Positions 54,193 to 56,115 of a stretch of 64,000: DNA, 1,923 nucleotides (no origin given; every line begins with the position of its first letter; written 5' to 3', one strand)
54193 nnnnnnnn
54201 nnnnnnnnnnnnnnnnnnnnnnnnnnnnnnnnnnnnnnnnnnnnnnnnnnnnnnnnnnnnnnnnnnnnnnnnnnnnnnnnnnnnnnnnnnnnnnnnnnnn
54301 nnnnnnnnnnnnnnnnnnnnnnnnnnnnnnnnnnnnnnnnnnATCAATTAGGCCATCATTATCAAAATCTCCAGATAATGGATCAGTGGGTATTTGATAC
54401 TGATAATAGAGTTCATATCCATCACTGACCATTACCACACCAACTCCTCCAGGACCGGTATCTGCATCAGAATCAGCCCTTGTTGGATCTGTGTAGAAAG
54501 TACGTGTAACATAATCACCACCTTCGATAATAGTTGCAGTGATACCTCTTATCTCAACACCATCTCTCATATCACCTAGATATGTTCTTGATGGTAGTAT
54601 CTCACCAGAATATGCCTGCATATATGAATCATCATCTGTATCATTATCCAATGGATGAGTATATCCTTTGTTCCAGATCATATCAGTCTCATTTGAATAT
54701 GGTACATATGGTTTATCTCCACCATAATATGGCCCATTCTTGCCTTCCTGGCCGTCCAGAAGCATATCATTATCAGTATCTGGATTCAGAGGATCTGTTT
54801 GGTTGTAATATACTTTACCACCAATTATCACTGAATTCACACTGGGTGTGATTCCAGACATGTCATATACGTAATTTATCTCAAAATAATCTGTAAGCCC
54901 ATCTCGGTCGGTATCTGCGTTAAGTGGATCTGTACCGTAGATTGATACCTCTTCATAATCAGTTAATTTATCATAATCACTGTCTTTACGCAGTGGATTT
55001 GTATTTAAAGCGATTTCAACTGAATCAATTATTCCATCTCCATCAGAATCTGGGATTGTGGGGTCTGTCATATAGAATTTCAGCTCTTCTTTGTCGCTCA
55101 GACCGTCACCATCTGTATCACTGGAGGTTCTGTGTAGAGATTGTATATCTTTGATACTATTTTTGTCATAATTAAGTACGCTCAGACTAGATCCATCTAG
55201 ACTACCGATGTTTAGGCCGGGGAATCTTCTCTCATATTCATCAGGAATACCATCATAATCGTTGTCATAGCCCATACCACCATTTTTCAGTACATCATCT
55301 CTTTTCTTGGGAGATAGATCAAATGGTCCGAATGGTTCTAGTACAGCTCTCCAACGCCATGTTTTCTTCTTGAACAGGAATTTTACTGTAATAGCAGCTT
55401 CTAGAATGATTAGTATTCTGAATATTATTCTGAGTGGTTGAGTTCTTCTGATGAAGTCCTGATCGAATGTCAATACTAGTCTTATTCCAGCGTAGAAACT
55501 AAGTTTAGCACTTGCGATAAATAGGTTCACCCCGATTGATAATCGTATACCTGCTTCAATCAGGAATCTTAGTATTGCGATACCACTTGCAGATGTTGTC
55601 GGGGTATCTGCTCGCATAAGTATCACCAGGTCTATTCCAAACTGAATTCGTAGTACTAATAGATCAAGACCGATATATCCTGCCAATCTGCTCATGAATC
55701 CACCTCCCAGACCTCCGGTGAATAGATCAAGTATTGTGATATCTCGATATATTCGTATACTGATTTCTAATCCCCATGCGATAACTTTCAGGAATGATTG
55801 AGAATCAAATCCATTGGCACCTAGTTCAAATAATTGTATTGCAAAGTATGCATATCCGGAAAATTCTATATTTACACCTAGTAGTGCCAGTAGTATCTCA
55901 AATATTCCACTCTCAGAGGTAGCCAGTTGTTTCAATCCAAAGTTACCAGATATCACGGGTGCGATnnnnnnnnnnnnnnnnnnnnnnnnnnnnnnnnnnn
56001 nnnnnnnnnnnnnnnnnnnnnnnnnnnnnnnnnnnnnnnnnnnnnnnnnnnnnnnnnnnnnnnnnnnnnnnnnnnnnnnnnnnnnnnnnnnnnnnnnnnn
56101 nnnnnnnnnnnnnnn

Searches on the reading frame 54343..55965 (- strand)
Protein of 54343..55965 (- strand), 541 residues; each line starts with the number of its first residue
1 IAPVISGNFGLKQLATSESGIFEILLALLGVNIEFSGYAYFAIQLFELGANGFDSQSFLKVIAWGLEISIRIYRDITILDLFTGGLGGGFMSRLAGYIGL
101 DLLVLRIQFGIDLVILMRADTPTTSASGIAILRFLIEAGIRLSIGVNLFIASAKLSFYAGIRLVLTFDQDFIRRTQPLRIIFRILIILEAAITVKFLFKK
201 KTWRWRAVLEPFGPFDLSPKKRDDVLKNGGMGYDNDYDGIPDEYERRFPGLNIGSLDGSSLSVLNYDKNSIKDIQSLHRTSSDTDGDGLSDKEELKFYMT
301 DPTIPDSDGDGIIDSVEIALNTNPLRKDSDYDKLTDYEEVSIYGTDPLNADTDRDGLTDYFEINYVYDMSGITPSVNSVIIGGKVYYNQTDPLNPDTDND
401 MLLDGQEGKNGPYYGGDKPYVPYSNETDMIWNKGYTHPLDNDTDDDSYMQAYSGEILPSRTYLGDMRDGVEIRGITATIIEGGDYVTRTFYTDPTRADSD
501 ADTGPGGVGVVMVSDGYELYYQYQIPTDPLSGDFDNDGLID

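Call 44: find_related_loci(query=A3, collection=genome_contigs, flank=10000)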
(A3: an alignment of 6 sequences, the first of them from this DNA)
Query A3 (541 aa) in genome_contigs; peptide patterns used: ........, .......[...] (x = any residue, [..] = any of these).
91 stretches matched a pattern; 63 encode a relative of the query (tblastn E <= 1e-3); 63 distinct loci.
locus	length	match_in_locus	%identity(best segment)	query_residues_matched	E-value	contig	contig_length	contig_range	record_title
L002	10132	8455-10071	60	1-541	0e+0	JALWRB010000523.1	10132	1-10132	MAG: Candidatus Heimdallarchaeota archaeon isolate M2_metabat1_scaf2bin.168 M2_NODE_9492_length_10132_cov_4.631684, whol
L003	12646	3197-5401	63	1-541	0e+0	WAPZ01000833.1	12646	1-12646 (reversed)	MAG: Candidatus Heimdallarchaeota archaeon isolate S146_22 k151_86701, whole genome shotgun sequence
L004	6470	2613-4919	56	1-541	0e+0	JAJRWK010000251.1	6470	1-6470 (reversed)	MAG: archaeon isolate Dive96_bin2.176 k141_3718115, whole genome shotgun sequence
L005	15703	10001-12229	52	1-541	5e-158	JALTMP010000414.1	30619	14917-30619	MAG: Candidatus Heimdallarchaeota archaeon isolate S139_metabat2_scaf2bin.022 S139_NODE_926_length_30619_cov_3.330218, w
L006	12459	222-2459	51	1-541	8e-154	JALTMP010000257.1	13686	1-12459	MAG: Candidatus Heimdallarchaeota archaeon isolate S139_metabat2_scaf2bin.022 S139_NODE_4262_length_13686_cov_2.822701,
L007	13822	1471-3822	52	1-541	7e-154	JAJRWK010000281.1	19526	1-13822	MAG: archaeon isolate Dive96_bin2.176 k141_4747086, whole genome shotgun sequence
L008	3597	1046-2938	51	1-541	5e-155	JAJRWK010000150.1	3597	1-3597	MAG: archaeon isolate Dive96_bin2.176 k141_1511451, whole genome shotgun sequence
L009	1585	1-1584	63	163-541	1e-140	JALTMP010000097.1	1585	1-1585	MAG: Candidatus Heimdallarchaeota archaeon isolate S139_metabat2_scaf2bin.022 S139_NODE_152988_length_1585_cov_2.674211,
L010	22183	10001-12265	40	1-541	3e-112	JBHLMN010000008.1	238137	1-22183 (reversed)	MAG: Promethearchaeota archaeon isolate DZ2M.341 DZ2M.341@64, whole genome shotgun sequence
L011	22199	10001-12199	40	1-541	9e-111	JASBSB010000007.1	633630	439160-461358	MAG: Candidatus Heimdallarchaeota archaeon isolate BWSM_123 k141_356929, whole genome shotgun sequence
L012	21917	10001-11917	40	1-541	1e-109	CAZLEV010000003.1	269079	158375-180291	MAG TPA_asm: uncultured archaeon isolate binchicken_co379_69 genome assembly, contig: NODE_23_length_269079_cov_14.00058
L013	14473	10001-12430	40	1-541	5e-109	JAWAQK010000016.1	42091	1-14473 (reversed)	MAG: Candidatus Thorarchaeota archaeon isolate SZTDM-2_201709_bins_98 SZTDM-2_201709_bins_98_scaffold_16, whole genome s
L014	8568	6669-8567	38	1-541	1e-108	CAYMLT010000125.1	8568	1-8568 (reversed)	MAG TPA_asm: uncultured archaeon isolate binchicken_co129_606 genome assembly, contig: NODE_27056_length_8568_cov_4.1920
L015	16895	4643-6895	39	1-541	2e-107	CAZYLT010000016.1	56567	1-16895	MAG TPA_asm: uncultured archaeon isolate binchicken_co17_198 genome assembly, contig: NODE_1728_length_56567_cov_98.5452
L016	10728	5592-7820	41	1-541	7e-107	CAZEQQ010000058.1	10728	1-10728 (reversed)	MAG TPA_asm: uncultured archaeon isolate SRP241326_co1_80 genome assembly, contig: NODE_8186_length_10728_cov_4.293076,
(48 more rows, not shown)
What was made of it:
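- Related MAG contigs carry very low coverage tags, 2-5x in the titles of call 44.
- Tried and rejected: A 6-sequence alignment that included the TSP3 core worked (call 44).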
